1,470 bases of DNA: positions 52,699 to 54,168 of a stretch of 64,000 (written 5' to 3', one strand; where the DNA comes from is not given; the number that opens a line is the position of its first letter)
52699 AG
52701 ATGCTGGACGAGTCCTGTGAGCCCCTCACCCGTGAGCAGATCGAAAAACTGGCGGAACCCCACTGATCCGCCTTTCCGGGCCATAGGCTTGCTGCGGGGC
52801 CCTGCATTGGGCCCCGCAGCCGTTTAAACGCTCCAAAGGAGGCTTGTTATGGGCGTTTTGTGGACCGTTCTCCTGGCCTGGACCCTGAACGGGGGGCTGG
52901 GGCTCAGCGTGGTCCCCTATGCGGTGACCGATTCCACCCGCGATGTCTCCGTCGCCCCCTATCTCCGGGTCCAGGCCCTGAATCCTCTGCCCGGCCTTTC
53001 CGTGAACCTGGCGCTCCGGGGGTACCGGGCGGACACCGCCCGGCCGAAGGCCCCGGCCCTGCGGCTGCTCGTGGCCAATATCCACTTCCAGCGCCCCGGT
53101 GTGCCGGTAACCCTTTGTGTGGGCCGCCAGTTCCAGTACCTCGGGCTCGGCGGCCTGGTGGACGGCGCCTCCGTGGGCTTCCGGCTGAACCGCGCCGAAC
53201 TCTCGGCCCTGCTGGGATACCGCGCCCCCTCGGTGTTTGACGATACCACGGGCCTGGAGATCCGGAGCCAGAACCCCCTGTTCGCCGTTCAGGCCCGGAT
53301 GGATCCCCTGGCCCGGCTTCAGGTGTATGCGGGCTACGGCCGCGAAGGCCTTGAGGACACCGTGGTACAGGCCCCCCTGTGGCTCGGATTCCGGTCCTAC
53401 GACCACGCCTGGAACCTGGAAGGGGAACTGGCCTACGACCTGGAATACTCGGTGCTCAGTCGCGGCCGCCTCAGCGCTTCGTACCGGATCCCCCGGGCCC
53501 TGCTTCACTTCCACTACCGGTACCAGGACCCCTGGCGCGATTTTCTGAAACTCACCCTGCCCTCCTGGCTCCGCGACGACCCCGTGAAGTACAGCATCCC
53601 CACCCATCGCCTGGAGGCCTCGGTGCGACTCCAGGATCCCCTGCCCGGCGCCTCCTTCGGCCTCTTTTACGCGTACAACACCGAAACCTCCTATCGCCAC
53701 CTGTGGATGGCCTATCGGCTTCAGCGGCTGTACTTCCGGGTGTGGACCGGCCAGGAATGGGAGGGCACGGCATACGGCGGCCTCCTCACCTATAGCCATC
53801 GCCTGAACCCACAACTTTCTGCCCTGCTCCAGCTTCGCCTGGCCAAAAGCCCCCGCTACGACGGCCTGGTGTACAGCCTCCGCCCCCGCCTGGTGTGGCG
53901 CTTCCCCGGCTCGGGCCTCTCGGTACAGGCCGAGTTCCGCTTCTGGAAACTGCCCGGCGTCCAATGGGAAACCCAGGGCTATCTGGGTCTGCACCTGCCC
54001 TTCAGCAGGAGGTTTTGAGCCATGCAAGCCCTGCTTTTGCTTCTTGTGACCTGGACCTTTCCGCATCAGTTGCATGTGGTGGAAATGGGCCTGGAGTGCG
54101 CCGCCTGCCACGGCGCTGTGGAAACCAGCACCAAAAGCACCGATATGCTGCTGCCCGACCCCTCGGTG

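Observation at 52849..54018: Cys-free 389-aa predicted beta-barrel with C-terminal Phe: candidate sheath for a cytochrome wire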

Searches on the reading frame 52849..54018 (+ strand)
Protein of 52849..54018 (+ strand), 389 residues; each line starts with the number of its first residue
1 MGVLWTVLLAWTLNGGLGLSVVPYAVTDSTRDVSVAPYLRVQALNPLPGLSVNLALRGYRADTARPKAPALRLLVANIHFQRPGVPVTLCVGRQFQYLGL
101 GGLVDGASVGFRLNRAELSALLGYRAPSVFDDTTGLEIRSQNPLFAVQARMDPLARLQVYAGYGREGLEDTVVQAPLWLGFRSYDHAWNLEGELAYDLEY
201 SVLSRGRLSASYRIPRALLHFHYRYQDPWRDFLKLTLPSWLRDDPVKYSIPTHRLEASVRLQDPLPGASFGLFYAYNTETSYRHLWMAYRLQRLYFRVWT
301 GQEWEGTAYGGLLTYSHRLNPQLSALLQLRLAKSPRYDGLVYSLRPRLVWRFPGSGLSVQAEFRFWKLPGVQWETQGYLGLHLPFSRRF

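Call 3: search_protein_families(library=pfam, proteins=[window:52849-54018:+], max_evalue=1)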
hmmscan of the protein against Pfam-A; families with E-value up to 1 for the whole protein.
window:52849-54018:+ (389 aa): 0 families

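Call 4: search_protein_families(library=ncbifam, proteins=[window:52849-54018:+], max_evalue=1)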
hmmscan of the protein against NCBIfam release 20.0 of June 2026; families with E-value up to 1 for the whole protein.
window:52849-54018:+ (389 aa): 0 families

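Call 6: find_homologous_proteins(query=window:52849-54015:+, max_evalue=0.001)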
Query window:52849-54015:+ (389 aa): 4 proteins with E <= 0.001 among 8000 candidates.
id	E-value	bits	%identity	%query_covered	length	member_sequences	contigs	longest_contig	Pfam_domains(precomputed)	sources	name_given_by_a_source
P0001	2.0e-259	878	98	100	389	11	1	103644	-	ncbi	-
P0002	1.8e-199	681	77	100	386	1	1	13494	-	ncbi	-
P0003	5.8e-176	604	70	100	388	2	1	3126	-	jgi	-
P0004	4.9e-160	551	66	100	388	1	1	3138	-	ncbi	-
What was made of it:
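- Tried and rejected: The word-index homology search found only 4 close relatives (call 6).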

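Call 10: find_encoding_contigs(protein=P0001, flank=10000, max_places=4)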
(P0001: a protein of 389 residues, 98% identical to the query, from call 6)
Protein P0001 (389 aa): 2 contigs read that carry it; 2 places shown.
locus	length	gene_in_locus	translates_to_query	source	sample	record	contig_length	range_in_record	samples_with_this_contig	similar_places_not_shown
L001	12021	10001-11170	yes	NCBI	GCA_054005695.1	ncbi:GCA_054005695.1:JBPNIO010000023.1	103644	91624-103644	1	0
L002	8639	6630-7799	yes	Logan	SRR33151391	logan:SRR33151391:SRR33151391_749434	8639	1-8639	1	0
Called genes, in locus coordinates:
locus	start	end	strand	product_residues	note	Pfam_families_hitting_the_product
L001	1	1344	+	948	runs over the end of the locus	PF00133:tRNA-synt_1, PF09334:tRNA-synt_1g, PF01921:tRNA-synt_1f (weak), PF08264:Anticodon_1, PF06827:zf-FPG_IleRS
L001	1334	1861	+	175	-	PF02620:YceD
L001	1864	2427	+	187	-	PF00156:Pribosyltran, PF14681:UPRTase (weak)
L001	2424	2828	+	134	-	PF01894:YjbQ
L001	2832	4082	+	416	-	PF05221:AdoHcyase, PF02826:2-Hacid_dh_C, PF00670:AdoHcyase_NAD, PF07991:KARI_N (faint)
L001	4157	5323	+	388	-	PF02771:Acyl-CoA_dh_N, PF02770:Acyl-CoA_dh_M, PF00441:Acyl-CoA_dh_1, PF08028:Acyl-CoA_dh_2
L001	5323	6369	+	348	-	-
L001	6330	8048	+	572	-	PF12895:ANAPC3 (faint), PF13429:TPR_15 (faint), PF20308:TPR-S (faint), PF21033:RMD1-3 (faint), PF07719:TPR_2 (faint), PF13181:TPR_8 (faint), PF14559:TPR_19, PF13424:TPR_12 (weak), +8 more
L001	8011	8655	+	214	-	PF01121:CoaE, PF13238:AAA_18 (weak)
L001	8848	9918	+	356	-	PF14537:Cytochrom_c3_2 (faint)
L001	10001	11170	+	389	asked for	-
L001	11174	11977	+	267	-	PF02085:Cytochrom_CIII (faint), PF14522:Cytochrome_C7 (weak), PF14537:Cytochrom_c3_2, PF22113:Mtrc-MtrF_II-IV_dom (faint)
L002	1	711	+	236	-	?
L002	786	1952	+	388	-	PF02771:Acyl-CoA_dh_N, PF02770:Acyl-CoA_dh_M, PF00441:Acyl-CoA_dh_1, PF08028:Acyl-CoA_dh_2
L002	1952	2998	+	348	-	-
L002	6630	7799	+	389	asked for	-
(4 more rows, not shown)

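Call 11: find_encoding_contigs(protein=P0002, flank=10000, max_places=3)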
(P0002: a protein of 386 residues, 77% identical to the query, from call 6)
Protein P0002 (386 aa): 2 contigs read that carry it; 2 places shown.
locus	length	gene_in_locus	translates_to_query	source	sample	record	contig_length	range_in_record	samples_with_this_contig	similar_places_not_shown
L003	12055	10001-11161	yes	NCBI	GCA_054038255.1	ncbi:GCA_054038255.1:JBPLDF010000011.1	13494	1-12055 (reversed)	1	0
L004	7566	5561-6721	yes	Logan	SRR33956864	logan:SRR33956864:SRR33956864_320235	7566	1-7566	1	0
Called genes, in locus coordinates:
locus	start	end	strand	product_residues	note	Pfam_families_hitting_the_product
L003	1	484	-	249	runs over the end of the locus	PF17131:TP_0789-like, PF07044:DUF1329 (weak)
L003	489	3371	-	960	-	PF03176:MMPL, PF00873:ACR_tran (faint), PF02460:Patched (weak), PF12349:Sterol-sensing (weak), PF03176:MMPL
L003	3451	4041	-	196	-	PF00440:TetR_N, PF17932:TetR_C_24 (faint)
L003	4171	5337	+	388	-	PF02771:Acyl-CoA_dh_N, PF02770:Acyl-CoA_dh_M, PF00441:Acyl-CoA_dh_1, PF08028:Acyl-CoA_dh_2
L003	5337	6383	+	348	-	PF21694:DNA_pol3_delta_C (faint)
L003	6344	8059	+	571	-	PF12895:ANAPC3 (faint), PF13424:TPR_12 (faint), PF13429:TPR_15 (faint), PF21033:RMD1-3 (faint), PF07719:TPR_2 (faint), PF13428:TPR_14 (faint), PF13431:TPR_17 (faint), PF14559:TPR_19 (weak), +8 more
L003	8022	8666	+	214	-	PF01121:CoaE, PF13238:AAA_18 (weak), PF13671:AAA_33 (faint)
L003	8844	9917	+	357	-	-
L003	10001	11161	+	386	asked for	-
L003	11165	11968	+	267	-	PF02085:Cytochrom_CIII (faint), PF14522:Cytochrome_C7 (faint), PF14537:Cytochrom_c3_2 (weak), PF22113:Mtrc-MtrF_II-IV_dom (faint)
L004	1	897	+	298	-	?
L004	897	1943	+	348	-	PF21694:DNA_pol3_delta_C (faint)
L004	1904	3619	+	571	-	PF12895:ANAPC3 (faint), PF13424:TPR_12 (faint), PF13429:TPR_15 (faint), PF21033:RMD1-3 (faint), PF13428:TPR_14 (faint), PF13431:TPR_17 (faint), PF14559:TPR_19 (weak), PF07719:TPR_2, +8 more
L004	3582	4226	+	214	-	PF01121:CoaE, PF13238:AAA_18 (weak), PF13671:AAA_33 (faint)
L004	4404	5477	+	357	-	-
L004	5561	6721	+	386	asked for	-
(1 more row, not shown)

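Call 12: find_encoding_contigs(protein=P0004, flank=10000, max_places=3)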
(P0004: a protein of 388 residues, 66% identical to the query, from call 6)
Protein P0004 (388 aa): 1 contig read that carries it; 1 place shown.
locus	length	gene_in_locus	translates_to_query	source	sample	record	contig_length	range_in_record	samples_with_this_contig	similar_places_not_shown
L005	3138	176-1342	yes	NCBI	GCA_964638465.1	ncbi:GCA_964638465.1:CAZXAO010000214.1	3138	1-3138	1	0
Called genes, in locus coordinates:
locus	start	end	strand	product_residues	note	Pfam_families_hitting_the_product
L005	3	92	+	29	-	?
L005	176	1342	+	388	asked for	-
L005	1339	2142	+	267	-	PF02085:Cytochrom_CIII (faint), PF14522:Cytochrome_C7 (faint), PF14537:Cytochrom_c3_2 (weak), PF22113:Mtrc-MtrF_II-IV_dom (faint)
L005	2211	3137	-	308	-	?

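Call 13: find_encoding_contigs(protein=P0003, flank=10000, max_places=3)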
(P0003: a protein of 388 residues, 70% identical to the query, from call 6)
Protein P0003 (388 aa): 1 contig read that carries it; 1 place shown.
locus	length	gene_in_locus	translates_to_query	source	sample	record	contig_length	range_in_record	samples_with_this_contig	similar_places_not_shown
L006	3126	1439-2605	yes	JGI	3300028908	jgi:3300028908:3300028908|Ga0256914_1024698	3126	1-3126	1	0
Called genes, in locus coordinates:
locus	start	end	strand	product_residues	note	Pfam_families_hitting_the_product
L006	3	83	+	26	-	?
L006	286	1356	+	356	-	PF14537:Cytochrom_c3_2 (faint)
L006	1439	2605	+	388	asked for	-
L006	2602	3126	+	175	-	?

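Call 18: predict_structure(alignment_id=A1)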
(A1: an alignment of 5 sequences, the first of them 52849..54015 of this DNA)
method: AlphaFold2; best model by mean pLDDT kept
length: 389 residues; sequences in the alignment: 5
mean_pLDDT: 68.1   pTM: 0.60
mean pLDDT of the five models: 68.1, 57.1, 48.0, 36.3, 33.3
residues with pLDDT >= 90: 55; 70-90: 157; 50-70: 79; < 50: 98
segments of 3 or more residues with pLDDT < 50: 1-38, 60-69, 127-140, 170-173, 231-248, 379-389
pLDDT, mean of each block of 10 residues (from residue 1): 27 37 35 45 68 60 44 66 77 65 70 85 57 32 73 88 68 64 88 78 80 92 76 42 47 88 88 83 90 91 71 91 89 77 83 66 72 58 37
secondary structure, 60 per line:
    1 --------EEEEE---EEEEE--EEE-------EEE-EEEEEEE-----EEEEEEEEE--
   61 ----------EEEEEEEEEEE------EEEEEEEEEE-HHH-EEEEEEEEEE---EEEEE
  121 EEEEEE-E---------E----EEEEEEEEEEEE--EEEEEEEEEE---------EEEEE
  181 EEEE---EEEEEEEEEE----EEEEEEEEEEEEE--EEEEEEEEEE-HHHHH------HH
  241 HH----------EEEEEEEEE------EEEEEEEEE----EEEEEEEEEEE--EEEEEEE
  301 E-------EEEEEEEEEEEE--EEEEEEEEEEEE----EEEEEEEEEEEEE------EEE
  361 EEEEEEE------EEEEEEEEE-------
elements in order: E9-13 E17-21 E24-26 E34-36 E38-44 E50-58 E71-81 E88-97 E103-112 E116-126 E143-154 E157-166 E176-184 E188-197 E202-214 E217-226 H228-232 H239-242 E253-261 E268-276 E281-291 E294-301 E309-320 E323-334 E339-351 E358-367 E374-382
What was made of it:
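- The first, shallow AF2 run was weak: pLDDT 68, with some models as low as 33 (call 18).
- Tried and rejected: The first AF2 run on 5 close sequences was only moderately confident (pLDDT 68; call 18).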

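Call 20: search_protein_representatives(alignment_id=A1)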
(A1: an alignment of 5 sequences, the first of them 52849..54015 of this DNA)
Query: 5 sequences, 386 profile positions. Proteins with E-value up to 0.001 (for the whole library): 10; up to 1e-10: 8; up to 1e-30: 5. The best 10 are listed.
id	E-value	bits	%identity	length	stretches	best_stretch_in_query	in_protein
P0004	1.8e-221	751.5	-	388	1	1-386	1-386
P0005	1.0e-61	225.6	-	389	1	2-383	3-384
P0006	3.5e-61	223.8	-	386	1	5-385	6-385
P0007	5.4e-41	157.3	-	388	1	1-385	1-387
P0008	6.5e-40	153.8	-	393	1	4-385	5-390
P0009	7.6e-26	107.5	-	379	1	3-383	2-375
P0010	3.8e-18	82.1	-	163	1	7-124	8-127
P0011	1.3e-17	80.4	-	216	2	142-287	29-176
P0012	4.5e-07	45.7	-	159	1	251-385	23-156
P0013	2.5e-06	43.2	-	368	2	22-125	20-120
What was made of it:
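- Closest known: Ignavibacterium album-type pcc cluster. Different: An exhaustive search of 1.84 billion representatives returned only 10 hits (call 20).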

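Call 22: fold_search(model_id=the predicted structure, library=pdb)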
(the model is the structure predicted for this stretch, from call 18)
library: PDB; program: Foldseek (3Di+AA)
matches with E <= 10: 680; with E <= 0.001: 68
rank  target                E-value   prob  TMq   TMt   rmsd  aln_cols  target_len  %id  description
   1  9ia0_A                8.8e-06  1.00  0.37  0.24  12.3       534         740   10  LpDE from Escherichia coli (released 2025-12-10)
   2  7omm_A                1.3e-05  1.00  0.37  0.25  12.0       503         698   12  Cryo-EM structure of N. gonorhoeae LptDE in complex with ProMacrobodies (MBPs have not been built de novo) (released 2022-05-04)
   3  7nie_C                3.1e-05  1.00  0.40  0.49   7.8       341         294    9  putative glycerol kinase-like proteins anchored on an array of voltage dependent anion channels in the outer mitochond (released 2021-10-13)
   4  5ixm_E                3.2e-05  1.00  0.37  0.30  11.8       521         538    9  The LPS Transporter LptDE from Yersinia pestis, core complex (released 2016-05-18)
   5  5ldt_A                3.2e-05  1.00  0.34  0.34  12.7       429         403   12  Crystal Structures of MOMP from Campylobacter jejuni (released 2016-10-26)
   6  9rpt_A                4.4e-05  1.00  0.38  0.29  12.0       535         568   10  Cryo-EM structure of the open state of Shigella flexneri LptDE bound by the RBP of Oekolampad phage (released 2025-12-10)
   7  4q35_A                4.6e-05  1.00  0.36  0.23  11.9       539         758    9  Structure of a membrane protein (released 2014-06-25)
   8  9rpw_A                4.8e-05  1.00  0.35  0.28  11.9       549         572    8  Cryo-EM structure of Shigella flexneri LptDE dimer: closed-state unbound and open-state bound by Oekolampad phage RBP (released 2025-12-10)
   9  5ixm_G                5.1e-05  1.00  0.37  0.30  11.8       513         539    9  The LPS Transporter LptDE from Yersinia pestis, core complex (released 2016-05-18)
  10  5iv9_A                5.3e-05  1.00  0.34  0.21  13.7       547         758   10  The LPS Transporter LptDE from Klebsiella pneumoniae, full-length (released 2016-05-18)
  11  9ia5_A                6.7e-05  1.00  0.37  0.24  12.0       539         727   10  LpDEM from Escherichia coli (released 2025-12-10)
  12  9i93_A                7.3e-05  1.00  0.36  0.28  11.5       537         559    9  Cryo-EM structure of Shigella flexneri LptDE bound by a Bicyclic peptide molecule (Compound 2) (released 2025-10-15)
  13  9fz5_A                8.0e-05  1.00  0.33  0.22  12.4       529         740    9  Cryo-EM structure of LptDE-YedD complex from Escherichia Coli (released 2025-04-09)
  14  6g6u_A                8.8e-05  1.00  0.36  0.46   9.8       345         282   10  The dynamic nature of the VDAC1 channels in bilayers: human VDAC1 at 2.7 Angstrom resolution (released 2019-04-10)
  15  5ixm_C                9.2e-05  1.00  0.37  0.30  11.3       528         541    9  The LPS Transporter LptDE from Yersinia pestis, core complex (released 2016-05-18)
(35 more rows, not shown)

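Call 24: find_homologous_proteins(query=A2, max_evalue=0.001)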
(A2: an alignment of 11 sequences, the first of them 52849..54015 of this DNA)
Query A2 (11 sequences) (389 aa, profile of the alignment): 6 proteins with E <= 0.001 among 8000 candidates.
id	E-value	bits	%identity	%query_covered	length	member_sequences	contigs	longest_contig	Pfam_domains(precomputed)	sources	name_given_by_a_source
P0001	9.1e-175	599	98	100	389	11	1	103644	-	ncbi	-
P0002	3.2e-170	584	77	100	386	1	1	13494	-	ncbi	-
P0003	4.2e-170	584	70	100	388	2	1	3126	-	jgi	-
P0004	3.2e-160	551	66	100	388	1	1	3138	-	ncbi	-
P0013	2.7e-113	397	28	27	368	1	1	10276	-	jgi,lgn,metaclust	metaclust:\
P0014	2.9e-47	179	24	42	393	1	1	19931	-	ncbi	-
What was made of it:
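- Tried and rejected: With the wider alignment it added just 2 more (call 24).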

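Call 25: find_encoding_contigs(protein=P0014, flank=8000, max_places=3)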
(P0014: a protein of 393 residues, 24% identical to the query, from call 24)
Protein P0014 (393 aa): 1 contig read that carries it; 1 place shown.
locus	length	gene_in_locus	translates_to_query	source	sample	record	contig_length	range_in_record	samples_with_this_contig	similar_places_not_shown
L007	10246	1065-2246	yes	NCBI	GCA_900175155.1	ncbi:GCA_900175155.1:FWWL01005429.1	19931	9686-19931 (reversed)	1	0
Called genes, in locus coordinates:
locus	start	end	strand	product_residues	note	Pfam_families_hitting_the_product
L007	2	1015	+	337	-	?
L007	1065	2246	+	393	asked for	-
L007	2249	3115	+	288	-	PF02085:Cytochrom_CIII (faint), PF14522:Cytochrome_C7 (faint), PF22113:Mtrc-MtrF_II-IV_dom (faint), PF14537:Cytochrom_c3_2 (faint)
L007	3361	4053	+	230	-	PF01904:DUF72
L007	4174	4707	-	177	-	PF14385:DUF4416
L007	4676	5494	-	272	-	PF00797:Acetyltransf_2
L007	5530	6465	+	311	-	-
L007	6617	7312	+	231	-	PF01996:F420_ligase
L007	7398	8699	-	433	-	PF07690:MFS_1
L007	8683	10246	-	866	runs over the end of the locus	PF13522:GATase_6 (weak), PF01493:GXGXG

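Call 26: find_encoding_contigs(protein=P0013, flank=8000, max_places=3)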
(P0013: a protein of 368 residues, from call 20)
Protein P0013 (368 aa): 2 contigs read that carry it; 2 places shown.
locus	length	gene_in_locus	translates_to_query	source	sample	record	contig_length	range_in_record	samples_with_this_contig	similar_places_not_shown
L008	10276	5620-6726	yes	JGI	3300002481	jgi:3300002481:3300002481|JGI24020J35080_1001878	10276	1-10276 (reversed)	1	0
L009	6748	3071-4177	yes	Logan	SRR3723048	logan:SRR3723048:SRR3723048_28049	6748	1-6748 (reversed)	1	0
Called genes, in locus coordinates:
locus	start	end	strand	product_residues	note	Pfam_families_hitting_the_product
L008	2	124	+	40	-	?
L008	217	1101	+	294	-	PF02085:Cytochrom_CIII (faint), PF09699:Paired_CXXCH_1 (faint), PF14522:Cytochrome_C7 (faint), PF14537:Cytochrom_c3_2 (faint), PF22113:Mtrc-MtrF_II-IV_dom (weak)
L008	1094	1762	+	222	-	PF01292:Ni_hydr_CYTB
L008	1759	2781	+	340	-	PF14522:Cytochrome_C7 (faint), PF14537:Cytochrom_c3_2 (faint)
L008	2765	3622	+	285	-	PF01292:Ni_hydr_CYTB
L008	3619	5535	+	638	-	PF03264:Cytochrom_NNT (weak), PF14522:Cytochrome_C7 (faint), PF02085:Cytochrom_CIII (faint), PF22113:Mtrc-MtrF_II-IV_dom (faint), PF14537:Cytochrom_c3_2 (weak)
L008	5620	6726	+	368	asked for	-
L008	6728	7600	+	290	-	PF02085:Cytochrom_CIII (faint), PF14522:Cytochrome_C7 (faint), PF22113:Mtrc-MtrF_II-IV_dom (faint), PF14537:Cytochrom_c3_2 (faint)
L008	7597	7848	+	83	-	-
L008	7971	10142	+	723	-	PF14522:Cytochrome_C7 (faint), PF14537:Cytochrom_c3_2 (faint), PF01292:Ni_hydr_CYTB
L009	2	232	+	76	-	?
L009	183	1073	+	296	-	PF01292:Ni_hydr_CYTB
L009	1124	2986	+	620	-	PF02085:Cytochrom_CIII (faint), PF03264:Cytochrom_NNT (weak), PF14522:Cytochrome_C7 (faint), PF22113:Mtrc-MtrF_II-IV_dom (faint), PF14537:Cytochrom_c3_2 (weak)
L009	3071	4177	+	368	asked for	-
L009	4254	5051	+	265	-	PF14522:Cytochrome_C7 (faint), PF14537:Cytochrom_c3_2 (faint), PF22113:Mtrc-MtrF_II-IV_dom (faint)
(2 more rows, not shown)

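Call 27: find_encoding_contigs(protein=P0005, flank=8000, max_places=3)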
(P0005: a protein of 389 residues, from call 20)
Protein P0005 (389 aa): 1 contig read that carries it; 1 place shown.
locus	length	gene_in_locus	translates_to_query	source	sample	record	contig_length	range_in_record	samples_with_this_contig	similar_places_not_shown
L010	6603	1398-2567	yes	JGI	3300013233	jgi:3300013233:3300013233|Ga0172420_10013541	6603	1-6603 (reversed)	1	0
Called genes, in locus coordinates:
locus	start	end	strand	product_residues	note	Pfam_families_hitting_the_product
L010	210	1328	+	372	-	PF02335:Cytochrom_C552 (faint), PF14522:Cytochrome_C7 (faint), PF14537:Cytochrom_c3_2 (faint), PF22113:Mtrc-MtrF_II-IV_dom (faint), PF13435:Cytochrome_C554 (weak)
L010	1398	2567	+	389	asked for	-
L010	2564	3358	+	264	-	PF02085:Cytochrom_CIII (faint), PF14522:Cytochrome_C7 (faint), PF14537:Cytochrom_c3_2 (weak)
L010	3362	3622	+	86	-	-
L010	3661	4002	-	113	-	PF01258:zf-dskA_traR (weak)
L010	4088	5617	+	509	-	PF01336:tRNA_anti-codon, PF00152:tRNA-synt_2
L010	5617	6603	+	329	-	?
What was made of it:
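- Tried and rejected: I rejected it: other loci use a frame-shifted ATGA overlap or other spacings (calls 12, 13, 25-27).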

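Call 30: find_related_loci(query=A1, collection=genome_contigs, flank=6000)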
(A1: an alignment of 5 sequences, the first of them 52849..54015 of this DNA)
Query A1 (389 aa) in genome_contigs; peptide patterns used: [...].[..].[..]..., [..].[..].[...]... (x = any residue, [..] = any of these).
78 stretches matched a pattern; 2 encode a relative of the query (tblastn E <= 1e-3); 2 distinct loci.
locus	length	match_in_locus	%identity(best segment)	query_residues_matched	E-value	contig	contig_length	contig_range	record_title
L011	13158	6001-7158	70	1-389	2e-179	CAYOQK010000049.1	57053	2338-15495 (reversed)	MAG TPA_asm: uncultured bacterium isolate binchicken_co219_10 genome assembly, contig: k141_1624491, whole genome shotgu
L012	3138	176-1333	66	1-389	4e-172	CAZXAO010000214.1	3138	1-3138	MAG TPA_asm: uncultured bacterium isolate SRP163575_co1_380 genome assembly, contig: NODE_66687_length_3138_cov_3.640934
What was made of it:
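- Tried and rejected: With the close alignment it found 2 loci, both titled only 'uncultured bacterium' (call 30).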

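Call 35: search_solved_structures(query=A2, max_evalue=10)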
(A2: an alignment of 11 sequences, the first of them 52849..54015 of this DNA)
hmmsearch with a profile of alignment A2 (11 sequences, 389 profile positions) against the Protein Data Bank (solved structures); distinct sequences matched with E-value up to 10: 0.
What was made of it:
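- Tried and rejected: The family profile found no PDB sequence at E <= 10 (call 35).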
